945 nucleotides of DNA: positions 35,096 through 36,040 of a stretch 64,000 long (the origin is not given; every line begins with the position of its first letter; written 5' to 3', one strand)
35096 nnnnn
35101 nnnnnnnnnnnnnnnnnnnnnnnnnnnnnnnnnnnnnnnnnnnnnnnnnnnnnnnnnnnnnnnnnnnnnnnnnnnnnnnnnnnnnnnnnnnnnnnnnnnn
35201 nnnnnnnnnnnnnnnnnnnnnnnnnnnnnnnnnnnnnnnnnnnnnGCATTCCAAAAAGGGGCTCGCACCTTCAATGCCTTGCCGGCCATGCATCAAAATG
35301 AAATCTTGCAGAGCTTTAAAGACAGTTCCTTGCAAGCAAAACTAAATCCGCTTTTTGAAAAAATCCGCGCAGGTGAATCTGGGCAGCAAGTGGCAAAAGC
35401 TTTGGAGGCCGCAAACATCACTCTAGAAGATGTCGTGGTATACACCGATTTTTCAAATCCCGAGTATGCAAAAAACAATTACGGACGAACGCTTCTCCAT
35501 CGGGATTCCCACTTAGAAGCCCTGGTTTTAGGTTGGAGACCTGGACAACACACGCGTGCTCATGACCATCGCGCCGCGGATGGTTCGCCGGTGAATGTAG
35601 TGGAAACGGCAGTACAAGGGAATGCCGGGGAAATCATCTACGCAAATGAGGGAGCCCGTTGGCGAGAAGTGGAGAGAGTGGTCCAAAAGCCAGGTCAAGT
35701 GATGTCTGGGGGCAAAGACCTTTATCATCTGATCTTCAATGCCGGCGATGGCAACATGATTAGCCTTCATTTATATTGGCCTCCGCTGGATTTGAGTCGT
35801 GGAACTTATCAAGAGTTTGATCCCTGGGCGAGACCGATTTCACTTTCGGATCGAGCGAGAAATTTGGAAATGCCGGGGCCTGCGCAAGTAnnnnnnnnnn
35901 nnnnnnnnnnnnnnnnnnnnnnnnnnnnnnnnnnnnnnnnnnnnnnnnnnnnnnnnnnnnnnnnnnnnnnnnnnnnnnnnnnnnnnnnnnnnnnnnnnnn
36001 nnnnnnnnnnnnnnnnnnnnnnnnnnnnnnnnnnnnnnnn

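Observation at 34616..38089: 1157-aa fusion encoding a complete cysteine-to-sulfite route plus exporter on one polypeptide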

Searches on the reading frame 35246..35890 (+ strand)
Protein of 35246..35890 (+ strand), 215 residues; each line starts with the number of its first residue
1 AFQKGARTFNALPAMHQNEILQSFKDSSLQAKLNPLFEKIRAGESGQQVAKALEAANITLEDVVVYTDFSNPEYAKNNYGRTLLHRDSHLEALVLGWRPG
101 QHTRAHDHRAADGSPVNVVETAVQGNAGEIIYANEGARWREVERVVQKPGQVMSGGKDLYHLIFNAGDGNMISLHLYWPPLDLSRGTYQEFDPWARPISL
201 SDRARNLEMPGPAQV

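Call 9: search_solved_structures(query=window:35246-35890:+, max_evalue=10, show_alignments=3)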
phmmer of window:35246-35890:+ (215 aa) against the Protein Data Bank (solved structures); distinct sequences matched with E-value up to 10: 15.
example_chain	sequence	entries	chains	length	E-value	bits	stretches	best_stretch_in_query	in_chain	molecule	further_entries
3eqe_A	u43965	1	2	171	2.2e-08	37.3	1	77-182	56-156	Putative cystein dioxygenase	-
4qm8_A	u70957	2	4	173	2.2e-08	37.2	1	77-182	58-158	Cysteine dioxygenase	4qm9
8qfr_A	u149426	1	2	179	4.3e-06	29.8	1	77-193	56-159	Cysteine dioxygenase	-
8qfl_A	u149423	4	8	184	4.5e-06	29.7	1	77-193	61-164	Cysteine dioxygenase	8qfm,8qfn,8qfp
8qfo_A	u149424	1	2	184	1.5e-05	28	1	77-193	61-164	Cysteine dioxygenase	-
6xb9_A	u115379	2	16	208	5e-05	26.3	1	60-183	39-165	Cysteine dioxygenase type I protein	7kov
8qfq_A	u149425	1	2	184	0.0001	25.3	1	77-193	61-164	Cysteine dioxygenase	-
9t7v_A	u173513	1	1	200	0.0016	21.3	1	48-187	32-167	Cysteine dioxygenase type 1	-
4yyo_A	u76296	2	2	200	0.04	16.8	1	40-187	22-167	Cysteine dioxygenase type 1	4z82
6u4s_A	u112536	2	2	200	0.043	16.7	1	38-185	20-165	Cysteine dioxygenase type 1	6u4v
3uss_A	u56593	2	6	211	0.046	16.6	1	67-119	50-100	Putative uncharacterized protein | 3-mercaptopropionate dioxygenase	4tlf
4wvz_A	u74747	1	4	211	0.063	16.2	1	67-110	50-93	3-mercaptopropionate dioxygenase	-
4qma_A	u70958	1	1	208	0.098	15.5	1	72-181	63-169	Cysteine dioxygenase type I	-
2b5h_A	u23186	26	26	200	0.14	15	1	40-185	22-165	Cysteine dioxygenase type I | Cysteine dioxygenase type 1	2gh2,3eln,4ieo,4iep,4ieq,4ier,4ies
2atf_A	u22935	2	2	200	0.14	15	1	46-185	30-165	Cysteine dioxygenase type I | Cysteine dioxygenase type 1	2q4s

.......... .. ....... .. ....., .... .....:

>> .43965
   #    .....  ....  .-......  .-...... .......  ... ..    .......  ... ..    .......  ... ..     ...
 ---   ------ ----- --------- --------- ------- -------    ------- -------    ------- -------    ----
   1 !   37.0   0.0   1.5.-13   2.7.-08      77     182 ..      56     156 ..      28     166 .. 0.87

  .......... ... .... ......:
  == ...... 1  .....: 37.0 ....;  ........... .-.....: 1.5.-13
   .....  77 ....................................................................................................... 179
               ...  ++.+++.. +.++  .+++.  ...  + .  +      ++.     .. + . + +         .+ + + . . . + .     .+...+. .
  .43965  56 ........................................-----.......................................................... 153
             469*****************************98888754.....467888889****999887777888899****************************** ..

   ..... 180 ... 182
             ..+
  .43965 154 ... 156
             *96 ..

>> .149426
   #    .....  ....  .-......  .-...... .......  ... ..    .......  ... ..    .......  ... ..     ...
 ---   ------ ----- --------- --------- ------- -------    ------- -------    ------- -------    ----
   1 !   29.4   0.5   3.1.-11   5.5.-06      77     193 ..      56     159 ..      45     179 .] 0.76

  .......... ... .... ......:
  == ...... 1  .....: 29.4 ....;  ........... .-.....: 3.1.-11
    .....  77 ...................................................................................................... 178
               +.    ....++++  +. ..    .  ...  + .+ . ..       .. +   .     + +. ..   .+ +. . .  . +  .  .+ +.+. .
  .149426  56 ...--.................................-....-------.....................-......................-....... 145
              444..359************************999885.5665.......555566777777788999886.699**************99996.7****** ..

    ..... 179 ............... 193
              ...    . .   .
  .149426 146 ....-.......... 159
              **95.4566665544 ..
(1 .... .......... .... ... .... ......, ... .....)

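Call 48: find_homologous_proteins(query=A7, max_evalue=0.001)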
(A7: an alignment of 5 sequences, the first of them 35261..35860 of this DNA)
Query A7 (5 sequences) (200 aa, profile of the alignment): 13 proteins with E <= 0.001 among 8000 candidates.
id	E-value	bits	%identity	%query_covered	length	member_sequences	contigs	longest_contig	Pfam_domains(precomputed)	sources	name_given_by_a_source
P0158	1.7e-11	62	35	74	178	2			PF05995.19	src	-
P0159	2.6e-10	58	29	73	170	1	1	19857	PF05995.19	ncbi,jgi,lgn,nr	ncbi:MAG: hypothetical protein D6693_03620 [Planctomycetota bacterium]|nr:MAG: hypothetical protein 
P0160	5.6e-9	54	30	79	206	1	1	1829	PF05995.19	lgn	-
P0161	2.1e-7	48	36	55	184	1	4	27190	PF05995.19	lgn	-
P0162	2.6e-7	48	28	77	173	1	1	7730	PF05995.19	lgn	-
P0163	7.9e-7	47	33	62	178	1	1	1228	PF05995.19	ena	-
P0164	1.8e-6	45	29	65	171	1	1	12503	PF05995.19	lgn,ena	-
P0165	2.0e-6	45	31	55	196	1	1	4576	PF05995.19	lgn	-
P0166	1.1e-5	43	29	77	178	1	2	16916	PF05995.19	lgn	-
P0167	1.3e-5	43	31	54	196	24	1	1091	PF05995.19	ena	-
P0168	2.0e-5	42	28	73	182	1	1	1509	PF05995.19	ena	-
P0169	6.2e-5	40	27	73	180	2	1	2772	PF05995.19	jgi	-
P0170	3.4e-4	38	27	63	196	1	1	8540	PF05995.19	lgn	-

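Call 49: search_solved_structures(query=A7, max_evalue=1, show_alignments=5)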
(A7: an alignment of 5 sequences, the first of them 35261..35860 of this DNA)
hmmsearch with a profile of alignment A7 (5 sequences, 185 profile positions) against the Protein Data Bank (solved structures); distinct sequences matched with E-value up to 1: 25.
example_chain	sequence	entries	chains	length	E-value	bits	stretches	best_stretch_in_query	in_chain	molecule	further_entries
4qm8_A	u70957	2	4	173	1.8e-10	43.7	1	60-166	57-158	Cysteine dioxygenase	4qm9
3eqe_A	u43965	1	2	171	2.1e-10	43.5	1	60-166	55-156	Putative cystein dioxygenase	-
9t7v_A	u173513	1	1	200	5.9e-05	25.8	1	58-173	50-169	Cysteine dioxygenase type 1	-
4yyo_A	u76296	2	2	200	0.0001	25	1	58-173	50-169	Cysteine dioxygenase type 1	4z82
4ubg_A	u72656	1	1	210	0.00011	24.9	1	58-171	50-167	Cysteine dioxygenase type 1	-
6bgf_A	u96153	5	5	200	0.00028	23.5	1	58-171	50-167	Cysteine dioxygenase type 1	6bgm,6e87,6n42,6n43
6u4s_A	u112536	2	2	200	0.00029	23.5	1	49-171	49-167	Cysteine dioxygenase type 1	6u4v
8vl9_D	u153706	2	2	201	0.00036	23.2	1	58-171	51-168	Cysteine dioxygenase type 1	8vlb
2ic1_A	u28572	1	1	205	0.00038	23.1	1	58-171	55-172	Cysteine dioxygenase type 1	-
2b5h_A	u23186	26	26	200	0.00039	23.1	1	58-171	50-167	Cysteine dioxygenase type I | Cysteine dioxygenase type 1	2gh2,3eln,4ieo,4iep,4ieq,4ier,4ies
2atf_A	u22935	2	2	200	0.00039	23.1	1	58-171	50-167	Cysteine dioxygenase type I | Cysteine dioxygenase type 1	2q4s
4pix_A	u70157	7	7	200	0.00041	23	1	58-171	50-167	Cysteine dioxygenase type 1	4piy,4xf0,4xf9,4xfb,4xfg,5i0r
4yni_A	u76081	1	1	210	0.00044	22.9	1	58-171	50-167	Cysteine dioxygenase type 1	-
6u4l_A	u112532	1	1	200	0.00048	22.8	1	49-171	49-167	Cysteine dioxygenase type 1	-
6xb9_A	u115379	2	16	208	0.00076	22.2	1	43-173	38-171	Cysteine dioxygenase type I protein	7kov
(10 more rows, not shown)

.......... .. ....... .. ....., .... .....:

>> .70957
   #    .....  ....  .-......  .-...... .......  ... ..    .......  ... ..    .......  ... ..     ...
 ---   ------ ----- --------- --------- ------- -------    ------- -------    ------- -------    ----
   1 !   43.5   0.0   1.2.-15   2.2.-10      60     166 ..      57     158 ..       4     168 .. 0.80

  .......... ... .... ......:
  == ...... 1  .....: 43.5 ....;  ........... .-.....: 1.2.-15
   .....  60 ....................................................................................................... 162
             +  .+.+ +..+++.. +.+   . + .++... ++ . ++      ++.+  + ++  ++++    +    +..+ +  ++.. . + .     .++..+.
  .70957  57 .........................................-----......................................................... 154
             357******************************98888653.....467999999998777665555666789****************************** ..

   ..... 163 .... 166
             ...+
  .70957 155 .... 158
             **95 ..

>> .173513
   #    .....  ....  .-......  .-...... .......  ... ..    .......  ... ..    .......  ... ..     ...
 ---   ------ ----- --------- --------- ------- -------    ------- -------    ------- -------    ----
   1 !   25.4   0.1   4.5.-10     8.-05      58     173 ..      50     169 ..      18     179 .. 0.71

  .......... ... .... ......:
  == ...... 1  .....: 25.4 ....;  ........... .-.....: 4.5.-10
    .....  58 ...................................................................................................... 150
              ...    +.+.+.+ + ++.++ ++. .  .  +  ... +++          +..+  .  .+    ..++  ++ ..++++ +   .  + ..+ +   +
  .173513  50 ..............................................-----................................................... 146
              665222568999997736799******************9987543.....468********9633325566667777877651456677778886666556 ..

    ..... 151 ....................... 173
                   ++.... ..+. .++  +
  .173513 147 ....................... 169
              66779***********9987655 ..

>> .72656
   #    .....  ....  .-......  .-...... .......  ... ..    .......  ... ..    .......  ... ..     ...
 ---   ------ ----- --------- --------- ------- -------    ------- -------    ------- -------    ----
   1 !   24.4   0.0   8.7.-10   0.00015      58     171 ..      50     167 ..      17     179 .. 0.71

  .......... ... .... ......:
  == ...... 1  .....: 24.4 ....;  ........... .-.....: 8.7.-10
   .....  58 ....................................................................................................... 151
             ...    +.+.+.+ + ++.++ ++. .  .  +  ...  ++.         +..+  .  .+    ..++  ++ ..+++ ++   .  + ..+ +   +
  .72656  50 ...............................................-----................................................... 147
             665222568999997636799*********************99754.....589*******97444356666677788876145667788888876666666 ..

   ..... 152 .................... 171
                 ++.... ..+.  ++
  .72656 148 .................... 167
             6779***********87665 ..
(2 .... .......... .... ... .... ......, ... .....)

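Call 72: predict_structure(alignment_id=A9)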
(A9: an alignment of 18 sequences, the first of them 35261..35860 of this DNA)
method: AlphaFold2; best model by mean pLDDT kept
length: 200 residues; sequences in the alignment: 18
mean_pLDDT: 84.8   pTM: 0.82
mean pLDDT of the five models: 84.8, 84.8, 84.3, 83.7, 82.7
residues with pLDDT >= 90: 122; 70-90: 45; 50-70: 15; < 50: 18
segments of 3 or more residues with pLDDT < 50: 1-13, 196-200
pLDDT, mean of each block of 10 residues (from residue 1): 39 65 97 98 97 97 82 87 97 91 90 96 90 85 94 81 95 91 75 49
secondary structure, 60 per line:
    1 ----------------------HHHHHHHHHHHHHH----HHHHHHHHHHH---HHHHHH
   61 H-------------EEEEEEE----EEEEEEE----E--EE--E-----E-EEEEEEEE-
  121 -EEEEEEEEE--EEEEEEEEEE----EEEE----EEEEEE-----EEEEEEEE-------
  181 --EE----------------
elements in order: H23-36 H41-51 H55-61 E75-81 E86-92 E112-119 E122-130 E133-142 E147-150 E155-160 E166-173

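Call 75: fold_search(model_id=the predicted structure, library=pdb)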
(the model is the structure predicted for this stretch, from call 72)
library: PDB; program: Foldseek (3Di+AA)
matches with E <= 10: 1852; with E <= 0.001: 589
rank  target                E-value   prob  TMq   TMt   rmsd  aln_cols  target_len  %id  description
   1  4qm9_A                4.0e-13  1.00  0.63  0.80   3.1       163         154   25  Crystal Structure of a Putative Cysteine Dioxygenase From Bacillus subtilis with Cys-bound (released 2014-11-19)
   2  4qm9_B                6.1e-13  1.00  0.67  0.87   2.5       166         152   24  Crystal Structure of a Putative Cysteine Dioxygenase From Bacillus subtilis with Cys-bound (released 2014-11-19)
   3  3eqe_B                1.0e-12  1.00  0.64  0.81   3.1       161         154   25  Crystal structure of the YubC protein from Bacillus subtilis. Northeast Structural Genomics Consortium target SR112. (released 2008-10-14)
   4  3eqe_A                4.2e-12  1.00  0.66  0.83   2.8       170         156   24  Crystal structure of the YubC protein from Bacillus subtilis. Northeast Structural Genomics Consortium target SR112. (released 2008-10-14)
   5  6u4l                  1.7e-10  1.00  0.61  0.67   2.7       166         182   23  cysteine dioxygenase variant - C93E (released 2020-07-08)
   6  6xb9_A                2.1e-10  1.00  0.59  0.60  10.7       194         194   23  Crystal structure of Azotobacter vinelandii 3-mercaptopropionic acid dioxygenase in complex with 3-hydroxypropionic ac (released 2021-03-03)
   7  6xb9_I                2.4e-10  1.00  0.58  0.61   5.9       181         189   24  Crystal structure of Azotobacter vinelandii 3-mercaptopropionic acid dioxygenase in complex with 3-hydroxypropionic ac (released 2021-03-03)
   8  4xfa                  3.0e-10  1.00  0.64  0.69   2.4       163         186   22  cysteine dioxygenase variant - Y157F at pH 8.0 in complex with homocysteine (released 2016-02-24)
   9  6xb9_L                3.0e-10  1.00  0.56  0.60   5.9       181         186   25  Crystal structure of Azotobacter vinelandii 3-mercaptopropionic acid dioxygenase in complex with 3-hydroxypropionic ac (released 2021-03-03)
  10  4ubg                  3.2e-10  1.00  0.63  0.67   2.5       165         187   23  Resting state of rat cysteine dioxygenase C93G variant (released 2014-11-26)
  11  4z82                  3.5e-10  1.00  0.63  0.67   2.6       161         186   21  Cysteine bound rat cysteine dioxygenase C164S variant at pH 8.1 (released 2016-06-01)
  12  4tlf_C                5.3e-10  1.00  0.58  0.59  10.7       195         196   22  Crystal structure of Thiol dioxygenase from Pseudomonas aeruginosa (released 2015-06-17)
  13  6xb9_B                5.7e-10  1.00  0.58  0.60   5.9       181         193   24  Crystal structure of Azotobacter vinelandii 3-mercaptopropionic acid dioxygenase in complex with 3-hydroxypropionic ac (released 2021-03-03)
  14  6u4s                  6.0e-10  1.00  0.62  0.66   2.7       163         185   23  wild type cysteine dioxygenase (released 2020-07-08)
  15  6xb9_C                6.0e-10  1.00  0.58  0.60  11.1       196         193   23  Crystal structure of Azotobacter vinelandii 3-mercaptopropionic acid dioxygenase in complex with 3-hydroxypropionic ac (released 2021-03-03)
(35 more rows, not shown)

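Call 77: find_encoding_contigs(protein=P0159, flank=6000, max_places=1)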
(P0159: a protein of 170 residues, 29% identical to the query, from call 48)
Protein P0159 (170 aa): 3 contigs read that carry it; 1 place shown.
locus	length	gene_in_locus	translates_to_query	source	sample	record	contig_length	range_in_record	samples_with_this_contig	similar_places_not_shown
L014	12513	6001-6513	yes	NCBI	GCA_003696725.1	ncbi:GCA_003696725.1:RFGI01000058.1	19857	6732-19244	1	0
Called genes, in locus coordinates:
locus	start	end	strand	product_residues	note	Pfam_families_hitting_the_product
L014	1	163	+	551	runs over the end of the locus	PF26550:Tricorn_2nd (weak), PF00930:DPPIV_N, PF26549:Tricorn_N, PF07676:PD40, PF26550:Tricorn_2nd, PF07676:PD40 (weak), PF26549:Tricorn_N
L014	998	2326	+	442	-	PF13495:Phage_int_SAM_4 (faint), PF02899:Phage_int_SAM_1, PF00589:Phage_integrase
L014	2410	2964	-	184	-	-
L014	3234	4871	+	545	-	-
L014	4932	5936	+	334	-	PF00254:FKBP_C (weak)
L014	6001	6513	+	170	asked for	PF05995:CDO_I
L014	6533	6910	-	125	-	PF07238:PilZ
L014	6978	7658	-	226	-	PF03372:Exo_endo_phos (weak)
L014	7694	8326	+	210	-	PF00085:Thioredoxin, PF03190:Thioredox_DsbH (weak), PF13899:Thioredoxin_7, PF13098:Thioredoxin_2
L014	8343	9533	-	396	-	PF26550:Tricorn_2nd (faint), PF26549:Tricorn_N (weak), PF07676:PD40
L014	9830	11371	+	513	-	PF00450:Peptidase_S10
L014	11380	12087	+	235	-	PF01791:DeoC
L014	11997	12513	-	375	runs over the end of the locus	PF00145:DNA_methylase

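Call 78: find_encoding_contigs(protein=P0161, flank=6000, max_places=1)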
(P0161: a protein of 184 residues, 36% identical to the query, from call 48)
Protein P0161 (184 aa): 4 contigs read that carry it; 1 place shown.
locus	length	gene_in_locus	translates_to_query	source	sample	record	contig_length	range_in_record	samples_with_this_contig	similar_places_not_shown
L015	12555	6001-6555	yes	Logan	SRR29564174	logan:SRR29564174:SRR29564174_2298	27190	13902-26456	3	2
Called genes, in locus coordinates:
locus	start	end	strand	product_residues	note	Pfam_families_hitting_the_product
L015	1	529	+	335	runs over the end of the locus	-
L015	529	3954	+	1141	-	PF13428:TPR_14 (faint), PF12895:ANAPC3 (faint), PF13432:TPR_16 (faint), PF00515:TPR_1 (faint), PF07719:TPR_2 (faint), PF13181:TPR_8 (faint), PF13414:TPR_11 (faint), PF13431:TPR_17 (faint), +1 more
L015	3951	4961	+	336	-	PF01380:SIS, PF00571:CBS (faint)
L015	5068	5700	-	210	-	PF25601:AAA_lid_14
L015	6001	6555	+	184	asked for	PF05995:CDO_I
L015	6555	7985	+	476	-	PF01266:DAO (faint), PF07992:Pyr_redox_2 (faint), PF13454:NAD_binding_9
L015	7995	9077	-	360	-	PF08668:HDOD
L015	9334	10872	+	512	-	PF04293:SpoVR, PF24755:SpoVR_C (faint)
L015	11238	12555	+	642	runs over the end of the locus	PF13173:AAA_14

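Call 79: find_encoding_contigs(protein=P0166, flank=6000, max_places=1)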
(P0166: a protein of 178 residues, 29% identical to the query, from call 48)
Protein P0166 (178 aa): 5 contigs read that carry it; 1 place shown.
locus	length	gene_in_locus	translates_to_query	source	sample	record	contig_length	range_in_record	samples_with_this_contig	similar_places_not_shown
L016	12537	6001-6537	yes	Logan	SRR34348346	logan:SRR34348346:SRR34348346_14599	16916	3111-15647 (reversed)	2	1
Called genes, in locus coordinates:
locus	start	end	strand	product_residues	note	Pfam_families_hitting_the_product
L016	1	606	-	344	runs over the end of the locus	PF13495:Phage_int_SAM_4 (faint), PF02899:Phage_int_SAM_1, PF00589:Phage_integrase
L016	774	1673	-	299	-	-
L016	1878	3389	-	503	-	PF19283:APEH_N (faint), PF26550:Tricorn_2nd (weak), PF00930:DPPIV_N (weak), PF26549:Tricorn_N, PF07676:PD40, PF26550:Tricorn_2nd (weak), PF26549:Tricorn_N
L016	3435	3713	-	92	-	-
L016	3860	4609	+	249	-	PF00733:Asn_synthase, PF06508:QueC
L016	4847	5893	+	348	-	PF00254:FKBP_C (weak)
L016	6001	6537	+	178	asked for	PF05995:CDO_I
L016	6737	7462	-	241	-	PF03372:Exo_endo_phos (weak)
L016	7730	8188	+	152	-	PF00085:Thioredoxin, PF13899:Thioredoxin_7, PF13098:Thioredoxin_2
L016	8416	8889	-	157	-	-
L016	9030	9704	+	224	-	PF02542:YgbB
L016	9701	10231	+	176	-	PF13328:HD_4, PF01966:HD (weak)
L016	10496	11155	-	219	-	-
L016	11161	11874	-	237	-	PF07963:N_methyl (weak)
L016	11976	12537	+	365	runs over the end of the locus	PF01118:Semialdhyde_dh, PF02774:Semialdhyde_dhC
